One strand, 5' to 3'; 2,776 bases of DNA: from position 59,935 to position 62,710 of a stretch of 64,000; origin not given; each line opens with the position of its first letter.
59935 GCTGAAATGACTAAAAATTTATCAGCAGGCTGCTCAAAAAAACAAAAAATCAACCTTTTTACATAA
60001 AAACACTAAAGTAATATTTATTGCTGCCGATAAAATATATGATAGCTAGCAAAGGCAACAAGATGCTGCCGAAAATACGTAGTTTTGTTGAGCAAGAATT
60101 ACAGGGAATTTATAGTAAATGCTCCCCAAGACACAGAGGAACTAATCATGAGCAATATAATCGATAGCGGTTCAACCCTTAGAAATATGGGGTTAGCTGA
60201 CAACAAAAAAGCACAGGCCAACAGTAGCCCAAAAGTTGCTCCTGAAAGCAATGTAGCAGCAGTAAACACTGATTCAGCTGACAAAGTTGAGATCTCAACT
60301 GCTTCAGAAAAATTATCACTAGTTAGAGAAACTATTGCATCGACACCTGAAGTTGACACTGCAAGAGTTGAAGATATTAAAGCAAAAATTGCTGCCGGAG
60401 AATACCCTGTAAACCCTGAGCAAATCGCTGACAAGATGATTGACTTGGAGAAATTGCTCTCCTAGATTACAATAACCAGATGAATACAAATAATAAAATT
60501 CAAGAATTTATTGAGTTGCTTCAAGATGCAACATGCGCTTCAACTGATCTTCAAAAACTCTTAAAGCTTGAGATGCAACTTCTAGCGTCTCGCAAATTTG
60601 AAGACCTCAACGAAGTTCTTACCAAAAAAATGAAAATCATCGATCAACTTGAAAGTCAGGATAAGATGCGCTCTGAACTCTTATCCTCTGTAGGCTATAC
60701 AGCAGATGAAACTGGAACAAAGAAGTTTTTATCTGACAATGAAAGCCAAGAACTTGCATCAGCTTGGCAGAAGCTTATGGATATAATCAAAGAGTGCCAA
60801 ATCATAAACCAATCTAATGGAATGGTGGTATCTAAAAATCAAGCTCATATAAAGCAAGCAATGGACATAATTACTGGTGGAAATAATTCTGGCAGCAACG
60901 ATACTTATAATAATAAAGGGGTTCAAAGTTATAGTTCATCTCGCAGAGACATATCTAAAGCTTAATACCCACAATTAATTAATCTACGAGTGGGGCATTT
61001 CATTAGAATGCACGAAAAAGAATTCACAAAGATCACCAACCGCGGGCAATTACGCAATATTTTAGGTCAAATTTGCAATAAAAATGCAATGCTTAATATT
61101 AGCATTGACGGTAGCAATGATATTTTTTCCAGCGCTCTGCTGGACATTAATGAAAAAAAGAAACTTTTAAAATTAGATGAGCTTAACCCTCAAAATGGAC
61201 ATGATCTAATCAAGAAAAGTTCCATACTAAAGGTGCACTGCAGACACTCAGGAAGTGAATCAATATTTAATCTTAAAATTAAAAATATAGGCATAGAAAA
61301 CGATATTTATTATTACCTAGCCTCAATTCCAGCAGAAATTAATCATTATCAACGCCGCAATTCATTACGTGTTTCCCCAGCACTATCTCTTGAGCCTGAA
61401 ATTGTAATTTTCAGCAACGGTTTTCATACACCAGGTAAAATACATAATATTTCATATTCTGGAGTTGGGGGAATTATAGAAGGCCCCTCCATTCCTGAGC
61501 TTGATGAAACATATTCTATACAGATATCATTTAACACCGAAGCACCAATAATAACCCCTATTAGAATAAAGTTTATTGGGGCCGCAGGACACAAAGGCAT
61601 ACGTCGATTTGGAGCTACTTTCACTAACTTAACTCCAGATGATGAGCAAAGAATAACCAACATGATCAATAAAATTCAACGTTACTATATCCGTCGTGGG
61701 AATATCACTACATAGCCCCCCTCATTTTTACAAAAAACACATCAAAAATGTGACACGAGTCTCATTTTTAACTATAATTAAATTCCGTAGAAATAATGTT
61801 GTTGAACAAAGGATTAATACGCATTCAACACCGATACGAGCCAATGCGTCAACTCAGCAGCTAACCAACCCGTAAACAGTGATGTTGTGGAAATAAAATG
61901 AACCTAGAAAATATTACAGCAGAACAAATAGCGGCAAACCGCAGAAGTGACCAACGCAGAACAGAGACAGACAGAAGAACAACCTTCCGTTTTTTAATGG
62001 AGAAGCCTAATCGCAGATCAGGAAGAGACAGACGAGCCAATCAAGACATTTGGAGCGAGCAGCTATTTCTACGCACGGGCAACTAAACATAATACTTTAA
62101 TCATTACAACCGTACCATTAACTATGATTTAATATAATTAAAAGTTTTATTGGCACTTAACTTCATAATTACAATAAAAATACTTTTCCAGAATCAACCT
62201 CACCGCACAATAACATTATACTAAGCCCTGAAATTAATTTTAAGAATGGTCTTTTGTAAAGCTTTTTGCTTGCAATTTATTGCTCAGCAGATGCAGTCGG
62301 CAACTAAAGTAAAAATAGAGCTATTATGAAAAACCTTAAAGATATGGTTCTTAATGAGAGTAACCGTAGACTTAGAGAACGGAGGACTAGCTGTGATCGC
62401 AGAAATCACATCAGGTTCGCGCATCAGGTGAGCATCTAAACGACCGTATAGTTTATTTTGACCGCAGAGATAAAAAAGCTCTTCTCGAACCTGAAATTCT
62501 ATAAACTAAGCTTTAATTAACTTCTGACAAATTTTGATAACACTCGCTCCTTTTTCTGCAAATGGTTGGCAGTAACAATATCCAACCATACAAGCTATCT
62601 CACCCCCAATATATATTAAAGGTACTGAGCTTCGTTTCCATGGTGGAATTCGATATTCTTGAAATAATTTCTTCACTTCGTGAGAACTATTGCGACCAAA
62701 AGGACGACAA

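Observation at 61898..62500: Two paralogous arginine-rich micro-protein genes downstream of flgZ, one apparently frameshifted.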

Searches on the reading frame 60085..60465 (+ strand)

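Call 6: search_protein_families(library=pfam, proteins=[window:60085-60465:+], max_evalue=1)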
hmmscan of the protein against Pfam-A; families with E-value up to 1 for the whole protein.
window:60085-60465:+ (126 aa): 2 families
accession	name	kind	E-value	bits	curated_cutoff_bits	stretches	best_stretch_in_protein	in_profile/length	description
PF04316.19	FlgM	-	1.2e-18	67.5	25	1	66-120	1-55/55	Anti-sigma-28 factor, FlgM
PF15571.11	Imm44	-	0.14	12.8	25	1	4-41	81-118/126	Immunity protein 44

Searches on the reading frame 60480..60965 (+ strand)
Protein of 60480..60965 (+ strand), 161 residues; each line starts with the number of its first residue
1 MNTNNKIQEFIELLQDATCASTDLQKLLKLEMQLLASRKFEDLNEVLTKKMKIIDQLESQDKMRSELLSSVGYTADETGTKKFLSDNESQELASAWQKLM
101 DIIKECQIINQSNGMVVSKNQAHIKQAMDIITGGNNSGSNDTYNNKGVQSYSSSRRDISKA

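Call 6: search_protein_families(library=pfam, proteins=[window:60480-60965:+], max_evalue=1)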
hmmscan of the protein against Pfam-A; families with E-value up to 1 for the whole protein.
window:60480-60965:+ (161 aa): 4 families
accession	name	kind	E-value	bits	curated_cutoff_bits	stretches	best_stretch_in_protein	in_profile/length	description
PF05130.17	FlgN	-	1.8e-26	93.8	30.5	1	6-148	2-144/147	FlgN protein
PF20694.2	TRADD-like_N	-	0.043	14.1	23.7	0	72-94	35-58/69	TRADD-like N-terminal domain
PF25681.1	Phage_TTP_17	-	0.12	12.5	27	1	69-146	43-116/190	Phage tail tube protein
PF24538.1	DUF7599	-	0.15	12.2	27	0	92-125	38-71/85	Domain of unknown function (DUF7599)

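Call 55: find_encoding_contigs(protein=window:60480-60965:+, flank=4000, max_places=10)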
Protein window:60480-60965:+ (161 aa): 3 contigs read that carry it; 3 places shown.
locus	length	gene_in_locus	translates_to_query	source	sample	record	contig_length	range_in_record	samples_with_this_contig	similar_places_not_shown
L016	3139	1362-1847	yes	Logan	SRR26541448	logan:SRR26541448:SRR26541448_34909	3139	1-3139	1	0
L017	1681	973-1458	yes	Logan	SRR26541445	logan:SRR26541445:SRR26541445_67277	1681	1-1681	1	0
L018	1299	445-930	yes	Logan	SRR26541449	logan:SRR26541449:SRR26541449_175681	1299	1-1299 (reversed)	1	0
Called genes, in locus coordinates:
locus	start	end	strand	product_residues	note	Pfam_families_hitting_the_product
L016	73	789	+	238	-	PF17656:ChapFlgA_N, PF13144:ChapFlgA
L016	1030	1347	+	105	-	PF04316:FlgM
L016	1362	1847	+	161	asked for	PF05130:FlgN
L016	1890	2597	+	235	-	PF07317:PilZN, PF07238:PilZ (weak)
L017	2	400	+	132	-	?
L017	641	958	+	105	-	PF04316:FlgM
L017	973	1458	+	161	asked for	PF05130:FlgN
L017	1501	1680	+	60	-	?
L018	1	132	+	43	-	?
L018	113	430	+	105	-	PF04316:FlgM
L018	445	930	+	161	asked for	PF05130:FlgN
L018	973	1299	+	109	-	?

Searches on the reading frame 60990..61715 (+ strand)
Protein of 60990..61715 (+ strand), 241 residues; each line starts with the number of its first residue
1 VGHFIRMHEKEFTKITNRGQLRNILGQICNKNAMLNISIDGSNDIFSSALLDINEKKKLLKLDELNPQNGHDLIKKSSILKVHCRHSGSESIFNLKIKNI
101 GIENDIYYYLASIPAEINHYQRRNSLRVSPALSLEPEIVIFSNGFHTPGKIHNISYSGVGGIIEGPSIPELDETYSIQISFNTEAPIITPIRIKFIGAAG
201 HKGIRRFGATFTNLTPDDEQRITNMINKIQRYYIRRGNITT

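Call 6: search_protein_families(library=pfam, proteins=[window:60990-61715:+], max_evalue=1)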
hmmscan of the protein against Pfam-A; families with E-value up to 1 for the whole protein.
window:60990-61715:+ (241 aa): 2 families
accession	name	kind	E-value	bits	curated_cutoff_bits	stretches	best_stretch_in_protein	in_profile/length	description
PF07317.18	PilZN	-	2.7e-11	43.8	23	1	15-117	3-105/107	Flagellar regulator YcgR, PilZN domain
PF07238.19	PilZ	-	7.5e-06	26.7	22.5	1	121-226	1-100/102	PilZ domain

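Call 53: list_cluster_members(proteins=[window:60990-61712:+, window:60480-60962:+, window:61898-62083:+])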
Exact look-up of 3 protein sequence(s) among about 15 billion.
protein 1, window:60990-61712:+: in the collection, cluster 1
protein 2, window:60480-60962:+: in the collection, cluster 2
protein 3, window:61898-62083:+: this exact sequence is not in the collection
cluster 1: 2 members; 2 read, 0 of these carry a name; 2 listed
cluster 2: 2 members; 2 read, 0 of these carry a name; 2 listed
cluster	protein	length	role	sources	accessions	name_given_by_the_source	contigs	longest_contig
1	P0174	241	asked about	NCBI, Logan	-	-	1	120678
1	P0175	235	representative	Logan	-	-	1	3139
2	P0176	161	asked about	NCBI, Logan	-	-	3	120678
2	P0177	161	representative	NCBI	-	-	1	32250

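Call 58: find_encoding_contigs(protein=window:60990-61715:+, flank=3000, max_places=10)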
Protein window:60990-61715:+ (241 aa): 1 contig read that carries it; 1 place shown.
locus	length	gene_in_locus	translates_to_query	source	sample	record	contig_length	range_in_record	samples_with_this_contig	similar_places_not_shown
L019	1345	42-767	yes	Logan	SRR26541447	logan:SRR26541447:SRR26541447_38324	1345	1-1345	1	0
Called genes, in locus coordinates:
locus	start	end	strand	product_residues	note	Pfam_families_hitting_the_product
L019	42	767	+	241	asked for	PF07317:PilZN, PF07238:PilZ (weak)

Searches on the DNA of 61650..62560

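Call 49: search_rna_families(source=window, start=61650, end=62560, threshold=evalue, max_evalue=10)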
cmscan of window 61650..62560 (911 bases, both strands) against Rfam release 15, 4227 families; matches with E-value up to 10: 2.
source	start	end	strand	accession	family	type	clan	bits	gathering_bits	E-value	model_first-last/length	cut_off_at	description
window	62459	62530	+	RF01426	snoR126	Gene; snRNA; snoRNA; CD-box;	-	18.4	39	2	1-101/101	no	small nucleolar RNA snoR126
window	62214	62247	+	RF02051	STnc450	Gene; sRNA;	-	15.5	37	2.3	1-57/57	no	Enterobacterial sRNA STnc450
